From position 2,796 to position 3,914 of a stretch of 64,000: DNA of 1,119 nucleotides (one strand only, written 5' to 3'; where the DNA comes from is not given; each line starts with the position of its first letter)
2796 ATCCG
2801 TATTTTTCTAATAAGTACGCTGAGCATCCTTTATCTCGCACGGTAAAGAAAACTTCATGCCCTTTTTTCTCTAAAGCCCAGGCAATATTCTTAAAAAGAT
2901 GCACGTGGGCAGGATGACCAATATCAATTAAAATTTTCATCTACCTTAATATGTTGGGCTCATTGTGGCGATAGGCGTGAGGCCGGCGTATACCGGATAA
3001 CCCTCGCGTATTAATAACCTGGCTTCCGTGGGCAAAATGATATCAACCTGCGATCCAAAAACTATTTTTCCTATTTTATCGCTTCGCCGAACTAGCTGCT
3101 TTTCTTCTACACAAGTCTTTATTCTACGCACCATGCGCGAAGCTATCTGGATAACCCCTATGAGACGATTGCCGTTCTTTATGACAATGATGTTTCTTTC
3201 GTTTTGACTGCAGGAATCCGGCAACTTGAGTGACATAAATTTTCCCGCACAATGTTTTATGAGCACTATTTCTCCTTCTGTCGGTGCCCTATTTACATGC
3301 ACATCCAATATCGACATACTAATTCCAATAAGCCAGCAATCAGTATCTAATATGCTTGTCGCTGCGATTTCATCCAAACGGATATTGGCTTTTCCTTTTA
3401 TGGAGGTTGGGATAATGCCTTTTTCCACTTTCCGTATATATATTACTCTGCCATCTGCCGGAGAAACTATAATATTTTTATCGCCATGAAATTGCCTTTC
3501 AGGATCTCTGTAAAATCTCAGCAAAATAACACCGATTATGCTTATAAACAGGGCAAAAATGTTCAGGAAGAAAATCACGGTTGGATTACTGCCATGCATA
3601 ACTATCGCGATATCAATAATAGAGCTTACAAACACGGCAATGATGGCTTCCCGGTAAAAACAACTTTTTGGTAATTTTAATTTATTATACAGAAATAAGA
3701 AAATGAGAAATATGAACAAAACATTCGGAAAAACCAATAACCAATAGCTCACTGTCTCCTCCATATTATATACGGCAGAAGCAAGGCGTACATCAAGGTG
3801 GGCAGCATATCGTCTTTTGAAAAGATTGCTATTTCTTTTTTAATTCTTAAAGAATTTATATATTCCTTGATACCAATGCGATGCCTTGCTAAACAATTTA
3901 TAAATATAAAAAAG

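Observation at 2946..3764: Phosphatidylserine-decarboxylase-family pyruvoyl proenzyme embedded in a glycan cluster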

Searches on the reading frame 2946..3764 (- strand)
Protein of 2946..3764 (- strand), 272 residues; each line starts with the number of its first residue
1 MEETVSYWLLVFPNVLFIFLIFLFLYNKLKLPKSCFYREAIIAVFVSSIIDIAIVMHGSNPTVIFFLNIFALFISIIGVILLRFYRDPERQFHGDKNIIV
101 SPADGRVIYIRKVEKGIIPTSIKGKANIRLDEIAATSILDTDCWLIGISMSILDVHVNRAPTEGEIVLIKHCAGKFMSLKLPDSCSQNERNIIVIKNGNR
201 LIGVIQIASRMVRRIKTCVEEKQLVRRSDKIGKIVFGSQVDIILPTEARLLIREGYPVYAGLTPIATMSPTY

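Call 3: search_protein_families(library=pfam, proteins=[window:2946-3764:-], max_evalue=0.01)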
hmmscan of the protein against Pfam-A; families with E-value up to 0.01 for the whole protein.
window:2946-3764:- (272 aa): 1 family
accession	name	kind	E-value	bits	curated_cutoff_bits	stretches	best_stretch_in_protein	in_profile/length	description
PF02666.20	PS_Dcarbxylase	-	1.2e-37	130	22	1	81-264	5-196/198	Phosphatidylserine decarboxylase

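Call 4: search_protein_families(library=ncbifam, proteins=[window:2946-3764:-], max_evalue=0.01)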
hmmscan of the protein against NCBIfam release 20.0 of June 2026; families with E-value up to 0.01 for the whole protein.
window:2946-3764:- (272 aa): 15 families
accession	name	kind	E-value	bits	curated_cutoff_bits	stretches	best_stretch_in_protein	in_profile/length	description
NF003685.0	PRK05305.2-5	equivalog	4.2e-51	173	183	1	53-268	19-193/198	phosphatidylserine decarboxylase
TIGR00164.2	AS_decarb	equivalog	5.2e-49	166.4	230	1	62-269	16-212/215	archaetidylserine decarboxylase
NF003678.0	PRK05305.1-2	equivalog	3.1e-47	160.7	225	1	40-268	12-217/218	phosphatidylserine decarboxylase family protein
NF003679.0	PRK05305.1-3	equivalog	1e-38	133.2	252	1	73-268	54-233/234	phosphatidylserine decarboxylase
NF003677.0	PRK05305.1-1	equivalog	1.6e-37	129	315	1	72-268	40-220/232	phosphatidylserine decarboxylase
NF003682.0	PRK05305.2-2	equivalog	1.7e-36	125.6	284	2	137-267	81-211/212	phosphatidylserine decarboxylase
NF003683.0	PRK05305.2-3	equivalog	2.1e-34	118.7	244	2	146-267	79-202/204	phosphatidylserine decarboxylase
NF003680.0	PRK05305.1-5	equivalog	1.1e-32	113.1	262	2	137-268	82-214/217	phosphatidylserine decarboxylase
NF003684.0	PRK05305.2-4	equivalog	3.8e-31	108.4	317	1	71-268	35-214/228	phosphatidylserine decarboxylase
NF038088.1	anchor_synt_D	exception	6.5e-31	107.3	240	2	146-265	73-192/194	protein sorting system archaetidylserine decarboxylase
NF003681.0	PRK05305.2-1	equivalog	1.9e-26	92.9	377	1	60-267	22-217/231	phosphatidylserine decarboxylase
NF003038.0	PRK03934.1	equivalog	1.9e-06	26.9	285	1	88-216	61-197/267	phosphatidylserine decarboxylase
TIGR00163.1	PS_decarb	equivalog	1.8e-05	24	111.75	1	83-221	21-173/243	archaetidylserine decarboxylase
NF002853.0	PRK03140.1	equivalog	0.00054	19.4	307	0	184-245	173-233/262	phosphatidylserine decarboxylase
NF008476.1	PRK11375.1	equivalog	0.008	15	620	1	31-152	337-459/467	allantoin permease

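Call 8: find_homologous_proteins(query=window:2946-3764:-, max_evalue=0.00001)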
Query window:2946-3764:- (272 aa): 7255 proteins with E <= 0.00001 among 8000 candidates; the best 120 are listed.
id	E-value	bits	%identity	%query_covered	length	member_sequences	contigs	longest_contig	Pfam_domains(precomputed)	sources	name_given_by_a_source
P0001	2.0e-170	583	100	99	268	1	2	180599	PF02666.21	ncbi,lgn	ncbi:MAG: phosphatidylserine decarboxylase [Candidatus Omnitrophota bacterium]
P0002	9.5e-101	355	63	97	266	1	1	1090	PF02666.21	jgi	jgi:phosphatidylserine decarboxylase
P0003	2.1e-93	331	61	96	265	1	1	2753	PF02666.21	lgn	-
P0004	1.0e-87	312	57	97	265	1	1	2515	PF02666.21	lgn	-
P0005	4.7e-84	300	55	97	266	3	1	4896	PF02666.21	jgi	jgi:phosphatidylserine decarboxylase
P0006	5.3e-82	293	55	96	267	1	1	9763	PF02666.21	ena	-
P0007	8.0e-80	286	53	96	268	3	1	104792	PF02666.21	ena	-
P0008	2.0e-79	285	55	90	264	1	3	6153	PF02666.21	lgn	-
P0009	3.9e-79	284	57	89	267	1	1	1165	PF02666.21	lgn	-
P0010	3.9e-59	218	48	77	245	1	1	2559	PF02666.21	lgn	-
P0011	2.1e-58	216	43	96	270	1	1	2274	PF02666.21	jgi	jgi:phosphatidylserine decarboxylase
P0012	7.5e-58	214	44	95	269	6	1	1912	PF02666.21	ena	-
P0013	5.1e-57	211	42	95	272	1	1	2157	PF02666.21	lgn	-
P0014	7.1e-57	211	42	97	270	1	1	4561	PF02666.21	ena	-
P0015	1.9e-56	209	47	91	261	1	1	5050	PF02666.21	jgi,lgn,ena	-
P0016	2.8e-56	209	43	94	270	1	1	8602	PF02666.21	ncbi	-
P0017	3.0e-56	209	53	69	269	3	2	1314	PF02666.21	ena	-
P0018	7.4e-56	208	44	93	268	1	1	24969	PF02666.21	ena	-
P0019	1.3e-55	207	50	75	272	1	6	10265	PF02666.21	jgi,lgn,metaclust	metaclust:\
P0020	5.5e-55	205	42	91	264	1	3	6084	PF02666.21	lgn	-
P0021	7.0e-55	204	42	92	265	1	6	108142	PF02666.21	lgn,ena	-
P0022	2.4e-54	203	44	90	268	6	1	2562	PF02666.21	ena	-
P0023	2.7e-54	202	44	77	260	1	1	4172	PF02666.21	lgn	-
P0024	2.9e-54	202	42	91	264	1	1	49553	PF02666.21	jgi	jgi:phosphatidylserine decarboxylase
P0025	5.3e-54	201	42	94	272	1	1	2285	PF02666.21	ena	-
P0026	7.6e-54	201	43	91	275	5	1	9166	PF02666.21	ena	-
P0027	8.5e-54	201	42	91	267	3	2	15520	PF02666.21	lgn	-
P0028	1.1e-53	200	44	92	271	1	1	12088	PF02666.21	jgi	jgi:phosphatidylserine decarboxylase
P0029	1.2e-53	200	39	96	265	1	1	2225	PF02666.21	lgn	-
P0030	1.5e-53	200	52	69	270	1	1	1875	PF02666.21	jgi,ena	-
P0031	1.8e-53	200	39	95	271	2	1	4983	PF02666.21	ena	-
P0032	2.8e-53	199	40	94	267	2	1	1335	PF02666.21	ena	-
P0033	4.0e-53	199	41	95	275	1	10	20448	PF02666.21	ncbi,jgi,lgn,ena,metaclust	metaclust:\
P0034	4.2e-53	199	39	96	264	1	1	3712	PF02666.21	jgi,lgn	jgi:phosphatidylserine decarboxylase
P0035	4.3e-53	198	49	70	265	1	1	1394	PF02666.21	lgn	-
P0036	8.7e-53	197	39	97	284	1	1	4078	PF02666.21,PF25917.1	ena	-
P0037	1.1e-52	197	42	93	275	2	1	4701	PF02666.21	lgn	-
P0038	1.2e-52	197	40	96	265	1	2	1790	PF02666.21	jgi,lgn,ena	-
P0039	1.3e-52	197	40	90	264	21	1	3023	PF02666.21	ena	-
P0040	1.7e-52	197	39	98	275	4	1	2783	PF02666.21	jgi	jgi:phosphatidylserine decarboxylase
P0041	1.9e-52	196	40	95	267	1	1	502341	PF02666.21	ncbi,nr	ncbi:MAG: phosphatidylserine decarboxylase family protein [Bacteroidales bacterium]|nr:phosphatidyls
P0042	2.4e-52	196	39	96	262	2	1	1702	PF02666.21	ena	-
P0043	5.9e-52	195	47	83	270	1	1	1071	PF02666.21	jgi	jgi:phosphatidylserine decarboxylase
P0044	8.1e-52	194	54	70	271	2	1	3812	PF02666.21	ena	-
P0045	8.4e-52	194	44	96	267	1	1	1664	PF02666.21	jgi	jgi:phosphatidylserine decarboxylase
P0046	8.6e-52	194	51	71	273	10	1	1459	PF02666.21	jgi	-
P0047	1.3e-51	194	43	90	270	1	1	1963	PF02666.21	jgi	jgi:phosphatidylserine decarboxylase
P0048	1.6e-51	193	53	69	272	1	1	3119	PF02666.21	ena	-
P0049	1.7e-51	193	43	89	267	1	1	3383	PF02666.21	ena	-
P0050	1.8e-51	193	40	97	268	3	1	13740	PF02666.21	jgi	jgi:phosphatidylserine decarboxylase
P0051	1.9e-51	193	39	96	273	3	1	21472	PF02666.21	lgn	-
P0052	1.9e-51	193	41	91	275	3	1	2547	PF02666.21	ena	-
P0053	2.6e-51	193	40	96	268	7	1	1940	PF02666.21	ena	-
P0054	3.2e-51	192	41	97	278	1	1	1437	PF02666.21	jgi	jgi:phosphatidylserine decarboxylase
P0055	4.7e-51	192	40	91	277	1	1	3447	PF02666.21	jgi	jgi:phosphatidylserine decarboxylase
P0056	4.8e-51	192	42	93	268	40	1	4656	PF02666.21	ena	-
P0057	7.0e-51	191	40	96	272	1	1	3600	PF02666.21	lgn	-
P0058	7.6e-51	191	45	90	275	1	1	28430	PF02666.21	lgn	-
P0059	7.9e-51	191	52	70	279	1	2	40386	PF02666.21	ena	-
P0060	1.2e-50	190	40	91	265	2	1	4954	PF02666.21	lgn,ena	-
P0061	1.3e-50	190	39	94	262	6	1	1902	PF02666.21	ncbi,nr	ncbi:MAG: phosphatidylserine decarboxylase family protein, partial [Phaeodactylibacter sp.]|nr:phosp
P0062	1.4e-50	190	42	90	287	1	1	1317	PF02666.21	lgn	-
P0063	1.6e-50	190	42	91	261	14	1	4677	PF02666.21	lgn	-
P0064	1.7e-50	190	50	74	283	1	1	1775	PF02666.21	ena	-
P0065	1.8e-50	190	42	86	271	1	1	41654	PF02666.21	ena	-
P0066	1.8e-50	190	40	96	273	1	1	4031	PF02666.21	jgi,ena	-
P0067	2.0e-50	190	39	95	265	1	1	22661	PF02666.21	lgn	-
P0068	2.1e-50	190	47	75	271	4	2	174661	PF02666.21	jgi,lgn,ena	-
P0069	2.3e-50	190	38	98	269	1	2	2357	PF02666.21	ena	-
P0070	2.6e-50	189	42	97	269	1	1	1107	PF02666.21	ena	-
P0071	2.6e-50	189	46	83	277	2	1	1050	PF02666.21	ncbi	-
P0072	2.7e-50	189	41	97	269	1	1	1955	PF02666.21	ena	-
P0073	2.8e-50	189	38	95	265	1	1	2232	PF02666.21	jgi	jgi:phosphatidylserine decarboxylase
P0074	2.9e-50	189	44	85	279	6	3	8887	PF02666.21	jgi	jgi:phosphatidylserine decarboxylase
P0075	3.3e-50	189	50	72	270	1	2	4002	PF02666.21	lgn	-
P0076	4.0e-50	189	41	96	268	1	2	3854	PF02666.21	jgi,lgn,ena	-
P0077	4.4e-50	189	51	68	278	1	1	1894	PF02666.21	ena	-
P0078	4.7e-50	189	39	95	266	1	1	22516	PF02666.21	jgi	jgi:phosphatidylserine decarboxylase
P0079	4.8e-50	188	41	95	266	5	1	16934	PF02666.21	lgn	-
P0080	5.3e-50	188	47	79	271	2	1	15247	PF02666.21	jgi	-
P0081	5.4e-50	188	52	68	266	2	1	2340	PF02666.21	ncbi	-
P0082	5.7e-50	188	42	91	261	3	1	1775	PF02666.21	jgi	-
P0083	5.9e-50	188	42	91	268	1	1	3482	PF02666.21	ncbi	-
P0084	6.9e-50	188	42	93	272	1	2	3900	PF02666.21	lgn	-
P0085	7.6e-50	188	43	89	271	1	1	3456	PF02666.21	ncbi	-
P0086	8.8e-50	188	41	91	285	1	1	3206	PF02666.21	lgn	-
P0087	1.0e-49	187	47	69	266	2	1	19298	PF02666.21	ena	-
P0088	1.1e-49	187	40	92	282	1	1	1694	PF02666.21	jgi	jgi:phosphatidylserine decarboxylase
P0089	1.1e-49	187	39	91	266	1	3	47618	PF02666.21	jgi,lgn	-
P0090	1.1e-49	187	40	96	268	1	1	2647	PF02666.21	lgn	-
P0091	1.2e-49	187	43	90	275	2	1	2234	PF02666.21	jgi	jgi:phosphatidylserine decarboxylase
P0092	1.2e-49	187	39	95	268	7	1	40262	PF02666.21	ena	-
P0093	1.4e-49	187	47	76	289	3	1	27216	PF02666.21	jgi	jgi:phosphatidylserine decarboxylase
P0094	1.5e-49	187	51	69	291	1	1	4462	PF02666.21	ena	-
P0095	1.5e-49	187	39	91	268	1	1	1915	PF02666.21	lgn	-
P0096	1.5e-49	187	50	69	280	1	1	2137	PF02666.21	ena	-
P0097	1.7e-49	187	44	89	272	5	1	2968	PF02666.21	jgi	-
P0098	1.8e-49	187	49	68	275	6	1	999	PF02666.21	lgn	-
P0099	1.8e-49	187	40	91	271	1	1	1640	PF02666.21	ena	-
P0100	1.8e-49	187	42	93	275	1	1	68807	PF02666.21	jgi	jgi:phosphatidylserine decarboxylase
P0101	1.9e-49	187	39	98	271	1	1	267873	PF02666.21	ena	-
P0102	2.0e-49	186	42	93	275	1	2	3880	PF02666.21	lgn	-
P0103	2.1e-49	186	40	98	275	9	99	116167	PF02666.21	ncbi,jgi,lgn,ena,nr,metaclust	ncbi:MAG: phosphatidylserine decarboxylase family protein [Methanomicrobiales archaeon]|jgi:phosphat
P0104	2.2e-49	186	39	95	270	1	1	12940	PF02666.21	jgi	jgi:phosphatidylserine decarboxylase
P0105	3.1e-49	186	51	75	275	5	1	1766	PF02666.21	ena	-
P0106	3.1e-49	186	41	93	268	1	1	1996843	PF02666.21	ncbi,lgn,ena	-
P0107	3.4e-49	186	41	96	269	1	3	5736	PF02666.21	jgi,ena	-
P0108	3.8e-49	186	40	96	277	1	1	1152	PF02666.21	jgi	-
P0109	4.8e-49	185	53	69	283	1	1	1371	PF02666.21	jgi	jgi:phosphatidylserine decarboxylase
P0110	4.9e-49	185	41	93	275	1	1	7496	PF02666.21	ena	-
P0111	5.1e-49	185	39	95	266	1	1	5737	PF02666.21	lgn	-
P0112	5.6e-49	185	39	96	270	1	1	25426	PF02666.21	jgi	jgi:phosphatidylserine decarboxylase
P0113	6.3e-49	185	49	71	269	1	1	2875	PF02666.21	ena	-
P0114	9.8e-49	184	46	75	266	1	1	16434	PF02666.21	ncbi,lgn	-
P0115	1.0e-48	184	49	69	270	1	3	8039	PF02666.21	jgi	jgi:phosphatidylserine decarboxylase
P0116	1.0e-48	184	38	96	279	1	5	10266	PF02666.21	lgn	-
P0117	1.1e-48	184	48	69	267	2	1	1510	PF02666.21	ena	-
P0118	1.2e-48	184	50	68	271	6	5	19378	PF02666.21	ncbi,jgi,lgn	jgi:phosphatidylserine decarboxylase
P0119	1.2e-48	184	48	76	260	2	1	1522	PF02666.21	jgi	-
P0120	1.3e-48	184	47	77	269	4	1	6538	PF02666.21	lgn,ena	-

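Call 10: find_encoding_contigs(protein=P0007, flank=10000, max_places=3)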
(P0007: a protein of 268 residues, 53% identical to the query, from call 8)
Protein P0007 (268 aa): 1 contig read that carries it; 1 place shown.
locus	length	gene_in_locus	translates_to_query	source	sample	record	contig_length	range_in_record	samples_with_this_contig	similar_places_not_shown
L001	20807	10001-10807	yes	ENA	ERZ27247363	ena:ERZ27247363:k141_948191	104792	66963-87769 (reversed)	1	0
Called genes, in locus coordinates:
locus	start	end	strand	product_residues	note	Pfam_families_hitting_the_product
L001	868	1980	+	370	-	PF13439:Glyco_transf_4, PF13477:Glyco_trans_4_2 (weak), PF20706:GT4-conflict (faint), PF00534:Glycos_transf_1, PF13692:Glyco_trans_1_4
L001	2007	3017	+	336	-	-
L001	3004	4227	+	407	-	PF02786:CPSase_L_D2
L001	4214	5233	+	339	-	PF02826:2-Hacid_dh_C, PF03446:NAD_binding_2 (weak)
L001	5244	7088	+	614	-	PF13537:GATase_7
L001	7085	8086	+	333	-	PF00534:Glycos_transf_1, PF13692:Glyco_trans_1_4, PF13524:Glyco_trans_1_2 (weak)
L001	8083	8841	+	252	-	-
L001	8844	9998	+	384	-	PF02786:CPSase_L_D2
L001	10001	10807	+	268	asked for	PF02666:PS_Dcarbxylase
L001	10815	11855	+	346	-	PF04007:DUF354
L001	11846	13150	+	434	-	PF03721:UDPG_MGDP_dh_N, PF00984:UDPG_MGDP_dh, PF03720:UDPG_MGDP_dh_C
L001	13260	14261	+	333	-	PF01408:GFO_IDH_MocA, PF02894:GFO_IDH_MocA_C, PF22725:GFO_IDH_MocA_C3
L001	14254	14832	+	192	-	PF25084:LbH_EIF2B (weak), PF00132:Hexapep, PF25087:GMPPB_C (weak), PF14602:Hexapep_2 (weak), PF00132:Hexapep, PF14602:Hexapep_2 (weak)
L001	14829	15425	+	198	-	PF02397:Bac_transf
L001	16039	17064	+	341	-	-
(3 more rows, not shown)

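Call 11: find_encoding_contigs(protein=P0006, flank=10000, max_places=3)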
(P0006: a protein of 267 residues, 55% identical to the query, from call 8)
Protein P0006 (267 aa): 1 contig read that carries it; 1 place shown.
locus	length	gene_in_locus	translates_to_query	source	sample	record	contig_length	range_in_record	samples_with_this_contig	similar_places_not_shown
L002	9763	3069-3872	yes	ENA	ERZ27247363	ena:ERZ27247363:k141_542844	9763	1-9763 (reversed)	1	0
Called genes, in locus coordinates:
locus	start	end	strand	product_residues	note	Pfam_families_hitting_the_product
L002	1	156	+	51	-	?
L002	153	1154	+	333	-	PF00534:Glycos_transf_1, PF13692:Glyco_trans_1_4, PF13524:Glyco_trans_1_2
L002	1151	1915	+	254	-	-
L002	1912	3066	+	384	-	PF02786:CPSase_L_D2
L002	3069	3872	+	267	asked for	PF02666:PS_Dcarbxylase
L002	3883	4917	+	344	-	PF04007:DUF354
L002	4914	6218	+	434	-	PF03721:UDPG_MGDP_dh_N, PF00984:UDPG_MGDP_dh, PF03720:UDPG_MGDP_dh_C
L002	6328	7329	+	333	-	PF01408:GFO_IDH_MocA, PF02894:GFO_IDH_MocA_C, PF22725:GFO_IDH_MocA_C3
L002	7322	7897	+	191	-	PF25084:LbH_EIF2B, PF00132:Hexapep, PF25087:GMPPB_C (weak), PF14602:Hexapep_2 (weak), PF00132:Hexapep, PF14602:Hexapep_2 (weak)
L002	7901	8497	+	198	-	PF02397:Bac_transf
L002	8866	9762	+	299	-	?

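Call 12: find_encoding_contigs(protein=P0021, flank=10000, max_places=3)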
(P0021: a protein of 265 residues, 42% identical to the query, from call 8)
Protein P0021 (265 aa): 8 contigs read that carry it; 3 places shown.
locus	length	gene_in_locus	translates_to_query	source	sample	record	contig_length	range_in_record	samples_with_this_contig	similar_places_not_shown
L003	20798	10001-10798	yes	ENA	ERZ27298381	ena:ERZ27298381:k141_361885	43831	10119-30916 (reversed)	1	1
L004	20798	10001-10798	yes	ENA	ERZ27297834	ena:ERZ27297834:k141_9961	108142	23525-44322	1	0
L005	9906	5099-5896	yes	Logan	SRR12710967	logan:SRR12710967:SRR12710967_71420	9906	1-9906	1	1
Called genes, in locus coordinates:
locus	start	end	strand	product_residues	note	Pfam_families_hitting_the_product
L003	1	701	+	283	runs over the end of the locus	PF13712:Glyco_tranf_2_5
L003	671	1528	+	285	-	-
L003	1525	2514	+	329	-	-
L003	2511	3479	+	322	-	PF00535:Glycos_transf_2, PF10111:Glyco_tranf_2_2, PF13641:Glyco_tranf_2_3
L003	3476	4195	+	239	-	PF05704:Caps_synth, PF12919:TcdA_TcdB (faint), PF04488:Gly_transf_sug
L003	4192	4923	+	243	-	-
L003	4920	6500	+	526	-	PF24793:GINT1_N, PF05704:Caps_synth, PF12919:TcdA_TcdB (faint), PF04488:Gly_transf_sug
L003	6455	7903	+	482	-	PF13231:PMT_2 (weak)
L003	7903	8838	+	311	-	PF13439:Glyco_transf_4, PF13579:Glyco_trans_4_4, PF13477:Glyco_trans_4_2 (weak), PF13692:Glyco_trans_1_4, PF00534:Glycos_transf_1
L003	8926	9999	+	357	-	PF02786:CPSase_L_D2 (faint)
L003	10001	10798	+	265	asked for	PF02666:PS_Dcarbxylase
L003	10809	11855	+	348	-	PF04007:DUF354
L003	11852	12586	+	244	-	-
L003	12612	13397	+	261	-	PF02563:Poly_export, PF22461:SLBB_2 (weak)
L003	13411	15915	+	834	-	-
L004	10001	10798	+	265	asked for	PF02666:PS_Dcarbxylase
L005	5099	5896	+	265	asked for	PF02666:PS_Dcarbxylase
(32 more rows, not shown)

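Call 14: find_encoding_contigs(protein=P0041, flank=8000, max_places=2)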
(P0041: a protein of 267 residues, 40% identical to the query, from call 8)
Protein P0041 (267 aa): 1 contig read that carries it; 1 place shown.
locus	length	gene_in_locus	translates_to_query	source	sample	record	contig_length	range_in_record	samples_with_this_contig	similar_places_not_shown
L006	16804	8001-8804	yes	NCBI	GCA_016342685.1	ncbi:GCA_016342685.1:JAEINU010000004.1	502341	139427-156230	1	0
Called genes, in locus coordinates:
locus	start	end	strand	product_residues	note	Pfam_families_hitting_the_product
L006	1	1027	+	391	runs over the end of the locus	PF13477:Glyco_trans_4_2 (weak), PF13439:Glyco_transf_4, PF00534:Glycos_transf_1, PF13692:Glyco_trans_1_4, PF13524:Glyco_trans_1_2 (weak)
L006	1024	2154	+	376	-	PF01663:Phosphodiest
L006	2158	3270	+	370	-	-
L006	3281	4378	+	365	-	PF00534:Glycos_transf_1, PF13692:Glyco_trans_1_4, PF13524:Glyco_trans_1_2 (weak)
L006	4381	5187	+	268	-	PF00535:Glycos_transf_2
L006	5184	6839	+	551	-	-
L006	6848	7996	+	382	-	PF02655:ATP-grasp_3 (weak), PF02786:CPSase_L_D2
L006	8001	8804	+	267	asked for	PF02666:PS_Dcarbxylase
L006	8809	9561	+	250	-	PF03808:Glyco_tran_WecG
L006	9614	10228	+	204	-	PF00485:PRK, PF01121:CoaE (faint), PF06414:Zeta_toxin (faint)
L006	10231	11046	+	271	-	-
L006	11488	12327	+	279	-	PF02498:Bro-N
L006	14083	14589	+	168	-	PF02397:Bac_transf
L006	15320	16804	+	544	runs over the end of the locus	-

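Call 15: find_encoding_contigs(protein=P0103, flank=8000, max_places=3)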
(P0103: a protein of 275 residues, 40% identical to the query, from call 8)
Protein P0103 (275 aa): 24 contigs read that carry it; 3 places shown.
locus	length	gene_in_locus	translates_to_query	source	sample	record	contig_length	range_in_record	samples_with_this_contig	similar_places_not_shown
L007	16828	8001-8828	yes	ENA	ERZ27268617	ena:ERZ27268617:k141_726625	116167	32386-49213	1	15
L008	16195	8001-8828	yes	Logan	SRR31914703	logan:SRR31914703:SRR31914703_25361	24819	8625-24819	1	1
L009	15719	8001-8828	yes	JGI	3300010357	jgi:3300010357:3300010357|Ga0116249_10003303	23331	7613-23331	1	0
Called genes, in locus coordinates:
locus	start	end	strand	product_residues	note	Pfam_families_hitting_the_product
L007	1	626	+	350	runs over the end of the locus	PF13524:Glyco_trans_1_2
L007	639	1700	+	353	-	PF13439:Glyco_transf_4, PF13579:Glyco_trans_4_4, PF20706:GT4-conflict (weak), PF00534:Glycos_transf_1, PF13692:Glyco_trans_1_4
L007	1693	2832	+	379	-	PF01522:Polysacc_deac_1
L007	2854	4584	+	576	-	-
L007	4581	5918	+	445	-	PF27533:CapK_C (weak)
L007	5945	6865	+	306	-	PF13439:Glyco_transf_4, PF13579:Glyco_trans_4_4, PF13477:Glyco_trans_4_2 (weak), PF00534:Glycos_transf_1, PF13692:Glyco_trans_1_4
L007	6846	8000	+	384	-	PF02786:CPSase_L_D2 (faint)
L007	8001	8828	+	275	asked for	PF02666:PS_Dcarbxylase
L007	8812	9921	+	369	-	PF04007:DUF354 (weak)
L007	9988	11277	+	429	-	PF18962:Por_Secre_tail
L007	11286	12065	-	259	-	-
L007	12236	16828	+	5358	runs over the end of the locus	PF19081:Ig_7, PF19408:PKD_6, PF19406:PKD_5, PF19408:PKD_6, PF13573:SprB, PF18911:PKD_4, PF00801:PKD, PF18911:PKD_4, +9 more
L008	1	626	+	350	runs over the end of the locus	PF13524:Glyco_trans_1_2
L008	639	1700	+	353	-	PF13439:Glyco_transf_4, PF13579:Glyco_trans_4_4, PF20706:GT4-conflict (weak), PF00534:Glycos_transf_1, PF13692:Glyco_trans_1_4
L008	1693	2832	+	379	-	PF01522:Polysacc_deac_1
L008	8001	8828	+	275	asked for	PF02666:PS_Dcarbxylase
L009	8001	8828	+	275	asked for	PF02666:PS_Dcarbxylase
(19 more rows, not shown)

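Call 16: find_encoding_contigs(protein=P0106, flank=8000, max_places=2)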
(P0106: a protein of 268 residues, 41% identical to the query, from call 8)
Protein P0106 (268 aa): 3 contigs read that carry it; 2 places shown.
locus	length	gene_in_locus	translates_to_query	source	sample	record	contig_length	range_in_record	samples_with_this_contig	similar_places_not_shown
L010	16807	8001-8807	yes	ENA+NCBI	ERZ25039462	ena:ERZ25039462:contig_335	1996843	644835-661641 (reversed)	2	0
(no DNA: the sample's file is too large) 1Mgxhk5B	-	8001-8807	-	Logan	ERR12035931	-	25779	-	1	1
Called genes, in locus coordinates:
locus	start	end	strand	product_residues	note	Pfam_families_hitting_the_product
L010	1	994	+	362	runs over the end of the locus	PF08443:RimK (faint)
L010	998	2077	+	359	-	PF00534:Glycos_transf_1, PF13692:Glyco_trans_1_4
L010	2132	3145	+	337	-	PF01522:Polysacc_deac_1 (faint)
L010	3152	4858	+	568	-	-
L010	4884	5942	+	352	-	PF01071:GARS_A (weak)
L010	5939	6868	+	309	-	PF13439:Glyco_transf_4, PF13579:Glyco_trans_4_4 (weak), PF13477:Glyco_trans_4_2, PF00534:Glycos_transf_1, PF13692:Glyco_trans_1_4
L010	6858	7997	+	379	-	PF02786:CPSase_L_D2 (weak)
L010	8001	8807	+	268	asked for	PF02666:PS_Dcarbxylase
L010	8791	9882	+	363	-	PF04007:DUF354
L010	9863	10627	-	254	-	-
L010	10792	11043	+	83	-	PF05635:23S_rRNA_IVP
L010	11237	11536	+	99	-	-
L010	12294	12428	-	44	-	-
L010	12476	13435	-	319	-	-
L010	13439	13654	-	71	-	-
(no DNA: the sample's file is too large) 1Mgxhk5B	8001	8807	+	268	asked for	PF02666:PS_Dcarbxylase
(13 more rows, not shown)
